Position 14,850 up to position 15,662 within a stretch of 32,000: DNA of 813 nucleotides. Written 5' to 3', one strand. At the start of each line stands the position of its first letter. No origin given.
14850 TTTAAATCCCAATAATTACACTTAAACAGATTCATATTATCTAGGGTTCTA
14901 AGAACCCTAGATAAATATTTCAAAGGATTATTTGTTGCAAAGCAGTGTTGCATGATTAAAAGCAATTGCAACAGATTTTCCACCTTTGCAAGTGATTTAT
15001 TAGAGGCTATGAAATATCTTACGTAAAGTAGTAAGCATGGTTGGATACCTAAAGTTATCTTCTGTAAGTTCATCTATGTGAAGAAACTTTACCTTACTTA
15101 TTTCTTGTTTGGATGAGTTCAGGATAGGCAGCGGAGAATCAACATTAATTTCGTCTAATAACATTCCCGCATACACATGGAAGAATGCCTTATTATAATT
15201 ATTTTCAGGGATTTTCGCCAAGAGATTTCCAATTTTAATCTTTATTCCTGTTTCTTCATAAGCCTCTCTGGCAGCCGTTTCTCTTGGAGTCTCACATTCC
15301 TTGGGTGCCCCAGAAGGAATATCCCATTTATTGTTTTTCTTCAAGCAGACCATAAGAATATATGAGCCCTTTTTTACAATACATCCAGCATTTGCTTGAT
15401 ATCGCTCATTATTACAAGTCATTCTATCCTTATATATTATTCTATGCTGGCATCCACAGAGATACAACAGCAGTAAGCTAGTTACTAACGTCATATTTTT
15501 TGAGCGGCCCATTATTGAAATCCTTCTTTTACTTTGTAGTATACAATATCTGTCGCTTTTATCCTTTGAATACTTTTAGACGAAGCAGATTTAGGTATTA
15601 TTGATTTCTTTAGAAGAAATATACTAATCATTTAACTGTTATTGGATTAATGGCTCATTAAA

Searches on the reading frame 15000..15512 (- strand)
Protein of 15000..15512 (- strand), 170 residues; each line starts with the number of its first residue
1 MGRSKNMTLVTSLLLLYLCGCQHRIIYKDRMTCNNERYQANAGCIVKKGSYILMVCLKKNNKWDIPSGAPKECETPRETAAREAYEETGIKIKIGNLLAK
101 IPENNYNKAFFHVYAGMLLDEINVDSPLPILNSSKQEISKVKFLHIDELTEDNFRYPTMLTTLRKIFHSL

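Call 11: search_protein_families(library=pfam, proteins=[window:15000-15512:-])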
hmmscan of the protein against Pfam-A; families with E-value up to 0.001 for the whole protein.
window:15000-15512:- (170 aa): 1 family
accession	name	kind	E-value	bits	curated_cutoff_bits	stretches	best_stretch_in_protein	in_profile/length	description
PF00293.34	NUDIX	-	5.1e-14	52.9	21.1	1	38-153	2-124/134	NUDIX domain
